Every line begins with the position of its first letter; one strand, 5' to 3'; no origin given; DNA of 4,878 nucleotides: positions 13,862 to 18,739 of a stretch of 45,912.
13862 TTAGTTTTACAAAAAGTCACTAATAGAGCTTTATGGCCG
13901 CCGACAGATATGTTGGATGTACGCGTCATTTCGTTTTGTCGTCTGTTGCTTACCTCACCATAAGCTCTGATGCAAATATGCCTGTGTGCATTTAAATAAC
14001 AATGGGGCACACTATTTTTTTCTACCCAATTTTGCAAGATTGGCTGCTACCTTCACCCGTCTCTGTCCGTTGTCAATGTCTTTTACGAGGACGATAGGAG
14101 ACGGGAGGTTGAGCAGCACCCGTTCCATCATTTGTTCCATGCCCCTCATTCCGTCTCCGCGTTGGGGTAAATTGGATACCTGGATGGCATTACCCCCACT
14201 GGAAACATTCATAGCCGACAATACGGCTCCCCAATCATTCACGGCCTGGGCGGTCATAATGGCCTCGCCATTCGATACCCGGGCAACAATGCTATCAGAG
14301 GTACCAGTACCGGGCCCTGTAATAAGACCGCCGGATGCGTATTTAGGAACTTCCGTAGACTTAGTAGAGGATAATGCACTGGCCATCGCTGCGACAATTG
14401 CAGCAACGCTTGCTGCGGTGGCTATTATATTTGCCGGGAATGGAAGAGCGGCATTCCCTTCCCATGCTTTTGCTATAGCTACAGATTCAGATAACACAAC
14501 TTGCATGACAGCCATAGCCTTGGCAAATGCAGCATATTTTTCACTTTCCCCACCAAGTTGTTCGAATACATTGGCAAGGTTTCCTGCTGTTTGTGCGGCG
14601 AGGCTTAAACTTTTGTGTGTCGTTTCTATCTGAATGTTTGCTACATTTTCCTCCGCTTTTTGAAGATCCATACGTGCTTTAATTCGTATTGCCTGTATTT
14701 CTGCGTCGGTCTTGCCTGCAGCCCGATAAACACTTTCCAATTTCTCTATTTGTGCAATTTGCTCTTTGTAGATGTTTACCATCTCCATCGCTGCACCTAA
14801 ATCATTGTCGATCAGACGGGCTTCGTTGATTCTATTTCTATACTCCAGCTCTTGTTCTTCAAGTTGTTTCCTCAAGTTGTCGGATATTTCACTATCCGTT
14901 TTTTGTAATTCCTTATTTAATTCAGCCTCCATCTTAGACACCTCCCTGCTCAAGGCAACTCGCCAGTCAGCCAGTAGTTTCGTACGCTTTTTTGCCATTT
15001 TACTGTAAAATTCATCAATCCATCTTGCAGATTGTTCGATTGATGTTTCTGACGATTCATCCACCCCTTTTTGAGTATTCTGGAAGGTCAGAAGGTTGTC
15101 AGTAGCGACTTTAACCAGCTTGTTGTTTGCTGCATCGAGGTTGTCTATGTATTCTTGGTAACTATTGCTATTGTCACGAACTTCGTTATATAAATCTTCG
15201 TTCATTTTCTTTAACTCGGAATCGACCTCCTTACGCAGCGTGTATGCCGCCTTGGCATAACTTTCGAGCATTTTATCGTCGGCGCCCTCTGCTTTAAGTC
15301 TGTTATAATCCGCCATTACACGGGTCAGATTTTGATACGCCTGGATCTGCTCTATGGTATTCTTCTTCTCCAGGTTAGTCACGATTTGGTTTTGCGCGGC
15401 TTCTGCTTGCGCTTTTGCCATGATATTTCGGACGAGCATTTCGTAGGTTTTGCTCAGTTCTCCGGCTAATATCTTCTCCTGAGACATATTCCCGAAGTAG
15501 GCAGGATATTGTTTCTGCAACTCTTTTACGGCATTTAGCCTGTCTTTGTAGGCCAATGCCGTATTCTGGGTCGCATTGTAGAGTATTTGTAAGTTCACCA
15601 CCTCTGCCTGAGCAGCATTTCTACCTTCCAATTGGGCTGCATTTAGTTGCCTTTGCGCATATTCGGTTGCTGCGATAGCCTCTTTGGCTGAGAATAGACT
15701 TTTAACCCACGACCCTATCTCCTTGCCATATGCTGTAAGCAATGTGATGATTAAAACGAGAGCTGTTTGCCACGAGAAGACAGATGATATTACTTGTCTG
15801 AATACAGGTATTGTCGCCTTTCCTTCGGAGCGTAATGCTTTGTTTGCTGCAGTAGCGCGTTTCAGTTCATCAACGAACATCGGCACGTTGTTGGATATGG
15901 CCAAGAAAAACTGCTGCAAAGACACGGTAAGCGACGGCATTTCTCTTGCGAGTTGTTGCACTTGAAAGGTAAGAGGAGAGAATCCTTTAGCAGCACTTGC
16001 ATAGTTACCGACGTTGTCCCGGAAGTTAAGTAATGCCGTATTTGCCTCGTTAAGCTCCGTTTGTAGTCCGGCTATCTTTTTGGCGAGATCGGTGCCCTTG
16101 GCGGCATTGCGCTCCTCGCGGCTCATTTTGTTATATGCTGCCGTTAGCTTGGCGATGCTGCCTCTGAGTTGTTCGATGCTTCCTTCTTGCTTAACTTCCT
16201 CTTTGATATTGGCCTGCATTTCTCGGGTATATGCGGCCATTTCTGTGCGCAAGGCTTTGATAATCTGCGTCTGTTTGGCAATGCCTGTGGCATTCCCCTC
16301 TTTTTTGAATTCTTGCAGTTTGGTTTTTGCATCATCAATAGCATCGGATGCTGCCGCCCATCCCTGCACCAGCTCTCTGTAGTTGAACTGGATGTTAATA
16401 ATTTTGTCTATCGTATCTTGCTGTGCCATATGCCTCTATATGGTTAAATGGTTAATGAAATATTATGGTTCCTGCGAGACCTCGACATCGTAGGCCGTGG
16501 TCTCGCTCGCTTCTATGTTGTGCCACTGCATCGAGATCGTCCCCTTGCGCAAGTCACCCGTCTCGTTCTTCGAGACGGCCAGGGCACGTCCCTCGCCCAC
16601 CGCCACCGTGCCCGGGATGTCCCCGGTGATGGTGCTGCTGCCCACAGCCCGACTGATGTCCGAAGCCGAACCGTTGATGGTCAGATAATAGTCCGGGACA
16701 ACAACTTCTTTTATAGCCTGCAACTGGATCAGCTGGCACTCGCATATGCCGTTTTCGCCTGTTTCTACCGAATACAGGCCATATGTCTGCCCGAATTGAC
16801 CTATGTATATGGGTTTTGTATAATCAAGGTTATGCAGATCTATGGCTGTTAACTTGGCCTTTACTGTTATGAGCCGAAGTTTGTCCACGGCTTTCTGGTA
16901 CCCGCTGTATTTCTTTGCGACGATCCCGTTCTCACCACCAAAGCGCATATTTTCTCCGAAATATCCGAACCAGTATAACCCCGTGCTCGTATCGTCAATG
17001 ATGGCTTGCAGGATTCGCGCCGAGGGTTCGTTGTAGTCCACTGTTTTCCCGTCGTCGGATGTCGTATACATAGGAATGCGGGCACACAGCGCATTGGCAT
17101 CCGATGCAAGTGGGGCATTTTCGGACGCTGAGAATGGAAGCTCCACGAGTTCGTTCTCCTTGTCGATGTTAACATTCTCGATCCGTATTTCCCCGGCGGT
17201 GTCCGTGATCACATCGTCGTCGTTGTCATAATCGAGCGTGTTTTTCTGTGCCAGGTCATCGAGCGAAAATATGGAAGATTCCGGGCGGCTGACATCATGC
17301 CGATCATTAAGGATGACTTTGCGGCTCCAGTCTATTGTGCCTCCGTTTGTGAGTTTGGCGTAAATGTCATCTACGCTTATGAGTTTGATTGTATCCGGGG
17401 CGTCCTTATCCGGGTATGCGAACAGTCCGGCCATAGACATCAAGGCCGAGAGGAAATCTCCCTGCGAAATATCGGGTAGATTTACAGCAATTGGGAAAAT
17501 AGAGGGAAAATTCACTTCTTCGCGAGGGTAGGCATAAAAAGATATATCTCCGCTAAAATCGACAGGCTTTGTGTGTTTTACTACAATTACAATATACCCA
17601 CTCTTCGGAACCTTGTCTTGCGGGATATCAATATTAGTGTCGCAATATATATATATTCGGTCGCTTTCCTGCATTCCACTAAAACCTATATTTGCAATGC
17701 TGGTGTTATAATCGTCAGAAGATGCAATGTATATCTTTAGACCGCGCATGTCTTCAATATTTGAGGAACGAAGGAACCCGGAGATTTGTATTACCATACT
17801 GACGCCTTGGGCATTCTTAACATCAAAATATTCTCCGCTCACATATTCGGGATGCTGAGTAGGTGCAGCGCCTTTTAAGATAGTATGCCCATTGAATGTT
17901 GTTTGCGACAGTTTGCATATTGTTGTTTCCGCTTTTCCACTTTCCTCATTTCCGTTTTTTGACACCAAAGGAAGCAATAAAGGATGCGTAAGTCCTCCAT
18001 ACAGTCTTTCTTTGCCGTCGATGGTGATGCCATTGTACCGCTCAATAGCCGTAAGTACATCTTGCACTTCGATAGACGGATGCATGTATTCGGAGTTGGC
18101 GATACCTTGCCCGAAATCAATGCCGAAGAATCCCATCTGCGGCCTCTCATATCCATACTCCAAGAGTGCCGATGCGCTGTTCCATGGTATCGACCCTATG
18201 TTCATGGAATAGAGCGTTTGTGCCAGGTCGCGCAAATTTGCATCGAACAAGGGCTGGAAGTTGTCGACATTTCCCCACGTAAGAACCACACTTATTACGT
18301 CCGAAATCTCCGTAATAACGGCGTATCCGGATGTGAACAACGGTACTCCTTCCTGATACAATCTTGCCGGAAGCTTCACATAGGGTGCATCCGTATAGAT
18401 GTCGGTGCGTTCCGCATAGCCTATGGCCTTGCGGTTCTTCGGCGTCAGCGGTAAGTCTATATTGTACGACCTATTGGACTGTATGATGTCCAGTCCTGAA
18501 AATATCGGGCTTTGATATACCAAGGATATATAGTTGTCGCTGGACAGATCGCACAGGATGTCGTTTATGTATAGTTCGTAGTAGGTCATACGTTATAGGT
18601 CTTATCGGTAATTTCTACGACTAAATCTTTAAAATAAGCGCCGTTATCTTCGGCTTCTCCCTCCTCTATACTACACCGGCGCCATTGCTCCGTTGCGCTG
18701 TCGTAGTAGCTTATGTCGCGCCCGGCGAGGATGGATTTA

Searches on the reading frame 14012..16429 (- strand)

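Call 61: search_protein_families(library=phrogs, proteins=[window:14012-16429:-], max_evalue=0.00001)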
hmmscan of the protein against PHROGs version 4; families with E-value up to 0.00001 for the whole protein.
window:14012-16429:- (805 aa): 9 families
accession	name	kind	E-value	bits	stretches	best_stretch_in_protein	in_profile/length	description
phrog_14295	-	unknown function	2.7e-62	211.9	1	54-612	160-709/1439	-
phrog_37298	-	unknown function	2.3e-46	159.4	2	527-794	809-1081/1088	-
phrog_14476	-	head and packaging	1.1e-45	157.1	1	94-355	190-442/1103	virion structural protein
phrog_20660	-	tail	1.1e-21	77.9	1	48-610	83-647/1106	tail length tape measure protein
phrog_30292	-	unknown function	3.4e-15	56.6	1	93-380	17-301/677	-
phrog_3547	-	tail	5.4e-12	45.3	1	452-741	714-1011/1767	tail length tape measure protein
phrog_13338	-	unknown function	4.9e-11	42.6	1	633-750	719-837/903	-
phrog_25241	-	tail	2.4e-08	34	1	633-750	625-730/810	tail length tape measure protein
phrog_6090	-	tail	1.2e-07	30.8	1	692-734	1092-1134/1853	tail length tape measure protein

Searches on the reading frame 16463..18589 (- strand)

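Call 61: search_protein_families(library=phrogs, proteins=[window:16463-18589:-], max_evalue=0.00001)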
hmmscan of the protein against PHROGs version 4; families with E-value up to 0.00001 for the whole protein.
window:16463-18589:- (708 aa): 1 family
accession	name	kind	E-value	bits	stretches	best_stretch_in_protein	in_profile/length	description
phrog_33698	-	unknown function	1.6e-55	189.9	1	5-623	4-617/621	-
